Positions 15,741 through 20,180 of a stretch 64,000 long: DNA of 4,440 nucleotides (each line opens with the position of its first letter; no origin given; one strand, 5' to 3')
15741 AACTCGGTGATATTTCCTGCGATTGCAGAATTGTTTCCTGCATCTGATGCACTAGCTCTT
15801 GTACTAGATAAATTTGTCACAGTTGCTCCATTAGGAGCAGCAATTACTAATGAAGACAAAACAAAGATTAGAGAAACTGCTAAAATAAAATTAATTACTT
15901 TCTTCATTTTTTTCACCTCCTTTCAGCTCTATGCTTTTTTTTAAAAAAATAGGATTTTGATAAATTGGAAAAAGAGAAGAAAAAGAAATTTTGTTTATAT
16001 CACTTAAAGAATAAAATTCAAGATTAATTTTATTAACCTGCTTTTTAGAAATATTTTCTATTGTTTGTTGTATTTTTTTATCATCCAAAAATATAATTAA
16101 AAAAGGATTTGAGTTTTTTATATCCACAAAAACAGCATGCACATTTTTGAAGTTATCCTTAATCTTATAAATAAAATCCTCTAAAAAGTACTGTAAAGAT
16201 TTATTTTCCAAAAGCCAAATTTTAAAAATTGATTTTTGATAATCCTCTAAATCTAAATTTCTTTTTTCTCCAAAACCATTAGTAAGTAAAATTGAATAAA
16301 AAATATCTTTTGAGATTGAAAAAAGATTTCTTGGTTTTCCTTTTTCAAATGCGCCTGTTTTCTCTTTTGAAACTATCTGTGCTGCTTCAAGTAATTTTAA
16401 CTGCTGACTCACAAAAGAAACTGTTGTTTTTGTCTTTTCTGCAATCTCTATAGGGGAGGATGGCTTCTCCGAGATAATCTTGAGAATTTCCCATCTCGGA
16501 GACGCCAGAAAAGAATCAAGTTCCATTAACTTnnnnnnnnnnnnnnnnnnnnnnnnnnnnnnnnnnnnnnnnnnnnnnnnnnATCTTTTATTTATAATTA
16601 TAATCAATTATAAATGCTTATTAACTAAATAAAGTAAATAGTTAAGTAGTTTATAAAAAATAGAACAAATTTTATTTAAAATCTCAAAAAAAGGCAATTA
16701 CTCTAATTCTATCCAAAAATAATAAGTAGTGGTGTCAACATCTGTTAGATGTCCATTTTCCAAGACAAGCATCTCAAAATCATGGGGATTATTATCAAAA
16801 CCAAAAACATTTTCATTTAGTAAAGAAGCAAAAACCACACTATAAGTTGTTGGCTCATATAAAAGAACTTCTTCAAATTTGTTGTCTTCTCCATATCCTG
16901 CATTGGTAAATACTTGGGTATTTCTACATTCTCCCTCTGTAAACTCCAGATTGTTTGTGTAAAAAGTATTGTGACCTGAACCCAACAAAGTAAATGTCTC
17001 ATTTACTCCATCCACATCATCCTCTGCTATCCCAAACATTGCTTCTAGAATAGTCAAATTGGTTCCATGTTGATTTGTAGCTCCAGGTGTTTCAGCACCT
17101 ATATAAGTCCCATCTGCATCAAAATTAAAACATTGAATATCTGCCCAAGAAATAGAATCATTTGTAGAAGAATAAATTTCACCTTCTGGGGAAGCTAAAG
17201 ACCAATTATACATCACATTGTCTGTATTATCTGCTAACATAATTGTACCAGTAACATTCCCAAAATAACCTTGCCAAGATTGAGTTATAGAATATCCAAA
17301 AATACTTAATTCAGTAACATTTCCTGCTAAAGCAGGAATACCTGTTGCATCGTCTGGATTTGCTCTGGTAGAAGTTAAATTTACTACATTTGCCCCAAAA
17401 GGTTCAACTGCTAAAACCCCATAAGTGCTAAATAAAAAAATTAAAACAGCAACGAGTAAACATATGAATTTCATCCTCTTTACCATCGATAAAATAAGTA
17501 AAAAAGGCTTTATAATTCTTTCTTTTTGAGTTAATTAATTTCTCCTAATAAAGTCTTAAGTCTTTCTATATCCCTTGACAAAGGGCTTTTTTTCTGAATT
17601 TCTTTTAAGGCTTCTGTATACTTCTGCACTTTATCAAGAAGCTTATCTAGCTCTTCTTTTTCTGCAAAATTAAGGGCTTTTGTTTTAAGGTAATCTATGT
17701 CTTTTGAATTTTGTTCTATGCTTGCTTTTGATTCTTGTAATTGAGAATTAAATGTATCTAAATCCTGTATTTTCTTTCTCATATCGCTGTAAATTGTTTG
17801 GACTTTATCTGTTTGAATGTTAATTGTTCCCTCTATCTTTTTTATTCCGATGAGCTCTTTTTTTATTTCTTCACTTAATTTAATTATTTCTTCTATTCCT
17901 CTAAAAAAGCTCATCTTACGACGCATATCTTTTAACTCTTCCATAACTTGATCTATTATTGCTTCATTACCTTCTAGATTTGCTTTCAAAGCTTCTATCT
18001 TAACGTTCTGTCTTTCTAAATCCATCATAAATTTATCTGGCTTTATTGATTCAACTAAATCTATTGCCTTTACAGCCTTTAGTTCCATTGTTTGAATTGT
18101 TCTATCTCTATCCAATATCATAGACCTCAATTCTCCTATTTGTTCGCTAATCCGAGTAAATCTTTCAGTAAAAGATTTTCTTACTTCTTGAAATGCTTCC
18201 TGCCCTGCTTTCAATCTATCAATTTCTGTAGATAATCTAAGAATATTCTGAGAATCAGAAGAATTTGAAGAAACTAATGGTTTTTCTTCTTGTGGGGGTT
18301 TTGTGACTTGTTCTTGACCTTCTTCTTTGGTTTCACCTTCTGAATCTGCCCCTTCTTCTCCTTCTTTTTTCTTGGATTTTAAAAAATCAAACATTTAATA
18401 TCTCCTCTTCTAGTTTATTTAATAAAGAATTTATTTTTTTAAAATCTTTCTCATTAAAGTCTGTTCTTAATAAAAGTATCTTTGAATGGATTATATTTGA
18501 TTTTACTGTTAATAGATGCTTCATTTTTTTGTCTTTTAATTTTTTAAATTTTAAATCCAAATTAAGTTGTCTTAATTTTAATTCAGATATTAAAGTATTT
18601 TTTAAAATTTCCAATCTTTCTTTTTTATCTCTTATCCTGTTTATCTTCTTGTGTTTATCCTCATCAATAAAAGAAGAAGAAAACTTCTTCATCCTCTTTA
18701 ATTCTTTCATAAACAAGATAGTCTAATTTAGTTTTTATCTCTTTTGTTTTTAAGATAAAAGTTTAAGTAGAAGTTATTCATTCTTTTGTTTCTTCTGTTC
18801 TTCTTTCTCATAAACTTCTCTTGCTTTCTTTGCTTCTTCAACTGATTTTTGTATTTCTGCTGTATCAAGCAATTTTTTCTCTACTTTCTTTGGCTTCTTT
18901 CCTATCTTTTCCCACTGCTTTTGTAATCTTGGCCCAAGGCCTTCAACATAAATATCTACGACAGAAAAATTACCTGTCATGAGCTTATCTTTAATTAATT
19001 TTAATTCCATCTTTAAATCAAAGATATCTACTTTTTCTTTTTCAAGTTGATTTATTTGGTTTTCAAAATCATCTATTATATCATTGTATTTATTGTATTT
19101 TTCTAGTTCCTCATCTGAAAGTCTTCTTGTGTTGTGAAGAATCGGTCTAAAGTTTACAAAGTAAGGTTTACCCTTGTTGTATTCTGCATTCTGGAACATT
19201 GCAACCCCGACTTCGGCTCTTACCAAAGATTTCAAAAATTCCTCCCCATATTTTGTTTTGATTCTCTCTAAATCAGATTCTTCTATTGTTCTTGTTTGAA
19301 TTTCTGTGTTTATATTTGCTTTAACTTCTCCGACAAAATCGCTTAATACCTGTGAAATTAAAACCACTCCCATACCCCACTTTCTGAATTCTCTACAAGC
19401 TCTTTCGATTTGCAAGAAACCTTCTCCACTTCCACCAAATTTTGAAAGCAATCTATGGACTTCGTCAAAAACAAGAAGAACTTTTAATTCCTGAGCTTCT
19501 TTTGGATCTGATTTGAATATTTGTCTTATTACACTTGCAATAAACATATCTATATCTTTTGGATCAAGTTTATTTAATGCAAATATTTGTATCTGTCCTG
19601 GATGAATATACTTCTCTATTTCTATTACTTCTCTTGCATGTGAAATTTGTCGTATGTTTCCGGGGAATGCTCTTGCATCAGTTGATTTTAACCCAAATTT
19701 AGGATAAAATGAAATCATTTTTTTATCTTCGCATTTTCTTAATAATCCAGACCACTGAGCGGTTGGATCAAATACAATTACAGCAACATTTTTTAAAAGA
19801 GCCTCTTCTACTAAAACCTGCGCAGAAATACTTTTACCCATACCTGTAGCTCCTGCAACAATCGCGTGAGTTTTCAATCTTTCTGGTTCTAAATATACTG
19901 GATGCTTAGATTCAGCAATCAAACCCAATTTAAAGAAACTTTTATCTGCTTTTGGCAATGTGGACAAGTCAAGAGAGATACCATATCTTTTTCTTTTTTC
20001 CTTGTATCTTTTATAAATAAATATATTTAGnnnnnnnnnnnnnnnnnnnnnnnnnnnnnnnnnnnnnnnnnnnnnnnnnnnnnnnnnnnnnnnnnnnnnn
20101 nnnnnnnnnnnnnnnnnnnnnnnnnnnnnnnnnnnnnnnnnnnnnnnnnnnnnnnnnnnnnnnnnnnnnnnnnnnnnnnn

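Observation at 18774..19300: ATPase C-terminal segment kept identical in protein between the two paralogs despite synonymous nucleotide divergence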

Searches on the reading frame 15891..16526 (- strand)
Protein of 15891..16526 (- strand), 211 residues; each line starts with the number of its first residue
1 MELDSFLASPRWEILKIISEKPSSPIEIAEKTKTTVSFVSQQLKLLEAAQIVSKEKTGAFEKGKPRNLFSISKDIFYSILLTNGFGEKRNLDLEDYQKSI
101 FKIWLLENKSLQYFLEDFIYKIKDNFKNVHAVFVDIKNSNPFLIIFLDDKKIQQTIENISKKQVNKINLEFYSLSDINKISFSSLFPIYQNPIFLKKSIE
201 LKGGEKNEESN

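Call 6: search_protein_families(library=pfam, proteins=[window:15891-16526:-], max_evalue=0.01)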
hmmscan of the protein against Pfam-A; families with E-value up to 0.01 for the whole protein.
window:15891-16526:- (211 aa): 5 families
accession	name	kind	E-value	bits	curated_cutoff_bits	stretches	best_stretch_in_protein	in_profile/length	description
PF25212.1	HVO_A0114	-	1.3e-06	28.6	27.6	1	3-59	16-73/84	HVO_A0114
PF01022.26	HTH_5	-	2.1e-06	28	22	1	11-54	4-47/47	Bacterial regulatory protein, arsR family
PF12802.13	MarR_2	-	0.0028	18.2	27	1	11-56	7-54/61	MarR family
PF01047.28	MarR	-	0.0031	17.8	24.6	1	9-56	3-51/59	MarR family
PF13601.12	HTH_34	-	0.0052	17.4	27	0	21-72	13-62/80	Winged helix DNA-binding domain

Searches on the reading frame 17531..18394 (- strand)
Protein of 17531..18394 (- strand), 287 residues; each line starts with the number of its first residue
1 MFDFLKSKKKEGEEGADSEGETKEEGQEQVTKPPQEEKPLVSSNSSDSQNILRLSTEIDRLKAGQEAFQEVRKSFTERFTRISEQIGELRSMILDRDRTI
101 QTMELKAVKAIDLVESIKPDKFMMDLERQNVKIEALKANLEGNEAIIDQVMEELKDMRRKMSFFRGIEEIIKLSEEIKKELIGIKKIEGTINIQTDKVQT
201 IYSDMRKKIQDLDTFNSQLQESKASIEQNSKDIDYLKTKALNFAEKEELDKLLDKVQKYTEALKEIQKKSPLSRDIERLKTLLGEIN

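Call 6: search_protein_families(library=pfam, proteins=[window:17531-18394:-], max_evalue=0.01)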
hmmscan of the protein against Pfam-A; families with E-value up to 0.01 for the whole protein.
window:17531-18394:- (287 aa): 1 family
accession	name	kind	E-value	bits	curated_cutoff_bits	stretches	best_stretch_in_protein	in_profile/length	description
PF07889.17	DUF1664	-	0.0015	19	34.6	0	53-106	63-116/124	Protein of unknown function (DUF1664)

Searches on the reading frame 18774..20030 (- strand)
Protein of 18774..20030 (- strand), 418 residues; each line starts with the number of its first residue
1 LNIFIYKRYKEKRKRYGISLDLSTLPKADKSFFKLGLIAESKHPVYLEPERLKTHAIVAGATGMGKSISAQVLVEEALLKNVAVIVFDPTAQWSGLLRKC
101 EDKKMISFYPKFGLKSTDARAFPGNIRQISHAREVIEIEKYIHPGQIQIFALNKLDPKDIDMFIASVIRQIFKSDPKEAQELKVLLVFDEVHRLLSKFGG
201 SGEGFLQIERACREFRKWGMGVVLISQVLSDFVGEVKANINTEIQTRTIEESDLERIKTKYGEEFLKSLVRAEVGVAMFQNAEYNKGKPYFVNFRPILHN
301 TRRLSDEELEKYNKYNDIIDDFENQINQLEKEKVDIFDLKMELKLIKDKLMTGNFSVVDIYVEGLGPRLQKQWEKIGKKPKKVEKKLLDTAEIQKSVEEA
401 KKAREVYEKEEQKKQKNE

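Call 8: search_solved_structures(query=window:18774-20030:-, max_evalue=1, show_alignments=2)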
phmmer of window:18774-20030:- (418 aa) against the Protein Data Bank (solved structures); distinct sequences matched with E-value up to 1: 10.
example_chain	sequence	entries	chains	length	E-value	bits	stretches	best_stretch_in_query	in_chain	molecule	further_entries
9x1l_A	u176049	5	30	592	4.8e-08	35.7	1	167-257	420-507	DNA helicase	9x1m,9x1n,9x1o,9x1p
4d2i_A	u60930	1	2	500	2.9e-06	29.8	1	139-277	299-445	HERA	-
8wiv_A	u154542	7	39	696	2.3e-05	26.9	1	146-257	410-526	Helicase HerA central domain-containing protein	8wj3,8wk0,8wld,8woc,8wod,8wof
11kk_A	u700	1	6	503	6.2e-05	25.5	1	44-114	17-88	HerA like helicase YjgR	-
8xau_A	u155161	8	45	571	0.0013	21.2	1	173-258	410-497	ATP-binding protein | HerA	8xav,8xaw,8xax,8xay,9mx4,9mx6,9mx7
9c1m_M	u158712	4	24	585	0.0018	20.7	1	177-258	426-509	ATP-binding protein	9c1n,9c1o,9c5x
8ziq_M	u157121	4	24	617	0.018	17.4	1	180-241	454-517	HerA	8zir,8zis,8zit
8j4u_M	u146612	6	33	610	0.87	11.8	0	180-270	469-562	Nucleoside triphosphate hydrolase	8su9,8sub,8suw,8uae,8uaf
1gl6_A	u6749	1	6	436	0.98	11.7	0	53-93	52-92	ATPASE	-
1e9r_A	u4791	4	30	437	0.98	11.6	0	53-93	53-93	CONJUGAL TRANSFER PROTEIN TRWB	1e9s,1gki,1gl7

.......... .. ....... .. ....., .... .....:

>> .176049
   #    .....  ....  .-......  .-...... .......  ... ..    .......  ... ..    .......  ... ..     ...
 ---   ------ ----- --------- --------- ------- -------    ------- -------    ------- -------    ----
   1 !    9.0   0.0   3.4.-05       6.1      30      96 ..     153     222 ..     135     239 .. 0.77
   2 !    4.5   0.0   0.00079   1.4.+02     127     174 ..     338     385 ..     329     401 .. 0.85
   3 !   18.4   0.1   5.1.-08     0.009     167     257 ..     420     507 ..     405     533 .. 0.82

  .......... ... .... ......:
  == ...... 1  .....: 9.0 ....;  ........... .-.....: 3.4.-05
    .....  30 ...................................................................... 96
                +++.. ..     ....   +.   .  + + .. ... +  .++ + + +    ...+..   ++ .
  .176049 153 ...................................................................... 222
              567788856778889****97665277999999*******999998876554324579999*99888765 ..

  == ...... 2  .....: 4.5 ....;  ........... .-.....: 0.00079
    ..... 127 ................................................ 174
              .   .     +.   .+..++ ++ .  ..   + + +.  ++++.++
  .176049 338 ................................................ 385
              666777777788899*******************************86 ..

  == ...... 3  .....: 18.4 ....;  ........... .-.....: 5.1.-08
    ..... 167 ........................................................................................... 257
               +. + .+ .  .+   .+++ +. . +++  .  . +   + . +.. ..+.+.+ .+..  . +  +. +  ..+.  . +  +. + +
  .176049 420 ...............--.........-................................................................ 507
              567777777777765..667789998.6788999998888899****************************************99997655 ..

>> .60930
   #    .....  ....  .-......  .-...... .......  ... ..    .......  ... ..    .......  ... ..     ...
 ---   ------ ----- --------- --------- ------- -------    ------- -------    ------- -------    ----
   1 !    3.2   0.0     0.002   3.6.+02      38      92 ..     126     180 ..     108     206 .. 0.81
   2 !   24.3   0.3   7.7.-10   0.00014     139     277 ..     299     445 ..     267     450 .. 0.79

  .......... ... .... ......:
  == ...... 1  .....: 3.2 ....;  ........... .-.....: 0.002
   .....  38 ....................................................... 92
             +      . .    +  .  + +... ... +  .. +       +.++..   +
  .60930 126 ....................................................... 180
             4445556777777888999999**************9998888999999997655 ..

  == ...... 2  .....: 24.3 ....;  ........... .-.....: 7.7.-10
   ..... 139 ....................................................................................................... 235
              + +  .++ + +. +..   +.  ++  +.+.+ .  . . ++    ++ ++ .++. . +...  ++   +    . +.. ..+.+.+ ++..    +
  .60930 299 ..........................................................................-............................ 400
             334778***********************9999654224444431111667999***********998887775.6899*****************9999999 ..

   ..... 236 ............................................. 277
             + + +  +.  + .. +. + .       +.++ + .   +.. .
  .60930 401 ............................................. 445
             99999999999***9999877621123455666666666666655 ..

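Call 18: find_related_loci(query=window:18777-19976:-, collection=genome_contigs, flank=10000)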
Query window:18777-19976:- (400 aa) in genome_contigs; peptide patterns used: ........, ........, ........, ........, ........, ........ (x = any residue, [..] = any of these).
219 stretches matched a pattern; 57 encode a relative of the query (tblastn E <= 1e-3); 53 distinct loci.
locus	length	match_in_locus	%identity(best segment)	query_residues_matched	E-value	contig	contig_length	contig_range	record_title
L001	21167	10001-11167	96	1-389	0e+0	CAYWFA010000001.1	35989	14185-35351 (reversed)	MAG TPA_asm: Candidatus Woesearchaeota archaeon isolate binchicken_co108_153 genome assembly, contig: NODE_2256_length_3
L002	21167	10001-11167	95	1-389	0e+0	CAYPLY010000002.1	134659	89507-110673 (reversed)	MAG TPA_asm: Candidatus Woesearchaeota archaeon isolate binchicken_co22_156 genome assembly, contig: NODE_113_length_134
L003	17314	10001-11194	92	1-398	0e+0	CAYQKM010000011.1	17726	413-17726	MAG TPA_asm: Candidatus Woesearchaeota archaeon isolate SRP263991_co6_206 genome assembly, contig: NODE_3140_length_1772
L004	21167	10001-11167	94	1-389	0e+0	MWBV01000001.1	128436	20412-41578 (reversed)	MAG: Candidatus Diapherotrites archaeon ADurb.Bin253 BWY36_contig000001, whole genome shotgun sequence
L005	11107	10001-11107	96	1-369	0e+0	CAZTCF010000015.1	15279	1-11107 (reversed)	MAG TPA_asm: Candidatus Woesearchaeota archaeon isolate binchicken_co111_164 genome assembly, contig: NODE_8303_length_1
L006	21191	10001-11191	90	1-397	0e+0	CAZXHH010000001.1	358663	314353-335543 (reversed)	MAG TPA_asm: Candidatus Woesearchaeota archaeon isolate SRP220891_co1_51 genome assembly, contig: NODE_15_length_358663_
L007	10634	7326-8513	91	1-396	0e+0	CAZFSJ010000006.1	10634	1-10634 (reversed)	MAG TPA_asm: Candidatus Woesearchaeota archaeon isolate binchicken_co151_555 genome assembly, contig: NODE_9573_length_1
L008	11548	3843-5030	83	1-396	0e+0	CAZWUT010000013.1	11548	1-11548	MAG TPA_asm: Candidatus Woesearchaeota archaeon isolate binchicken_co100_462 genome assembly, contig: NODE_8986_length_1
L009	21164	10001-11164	81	2-389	0e+0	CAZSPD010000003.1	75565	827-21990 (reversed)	MAG TPA_asm: Candidatus Woesearchaeota archaeon isolate binchicken_co39_584 genome assembly, contig: NODE_692_length_755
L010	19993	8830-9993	83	2-389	0e+0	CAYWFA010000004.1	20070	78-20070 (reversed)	MAG TPA_asm: Candidatus Woesearchaeota archaeon isolate binchicken_co108_153 genome assembly, contig: NODE_5726_length_2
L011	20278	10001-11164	83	2-389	0e+0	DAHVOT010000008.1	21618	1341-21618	MAG TPA_asm: archaeon isolate clean591 NODE_8_length_21618_cov_5.360475, whole genome shotgun sequence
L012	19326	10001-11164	82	2-389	0e+0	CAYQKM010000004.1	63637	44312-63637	MAG TPA_asm: Candidatus Woesearchaeota archaeon isolate SRP263991_co6_206 genome assembly, contig: NODE_211_length_63637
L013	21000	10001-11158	75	1-386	0e+0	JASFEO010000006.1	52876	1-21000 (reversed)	MAG: Candidatus Pacearchaeota archaeon isolate D0606M12metaG_Bin_371 D0606M12metaG_FD_scaffold_52_c1, whole genome shotg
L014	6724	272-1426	81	2-386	0e+0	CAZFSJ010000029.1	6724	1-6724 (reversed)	MAG TPA_asm: Candidatus Woesearchaeota archaeon isolate binchicken_co151_555 genome assembly, contig: NODE_19443_length_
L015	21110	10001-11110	79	1-370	0e+0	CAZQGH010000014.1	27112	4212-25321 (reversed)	MAG TPA_asm: Candidatus Woesearchaeota archaeon isolate SRP141376_co1_236 genome assembly, contig: NODE_4033_length_2711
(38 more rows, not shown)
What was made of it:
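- All the data are MAG contigs, several from co-assemblies (call 18).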
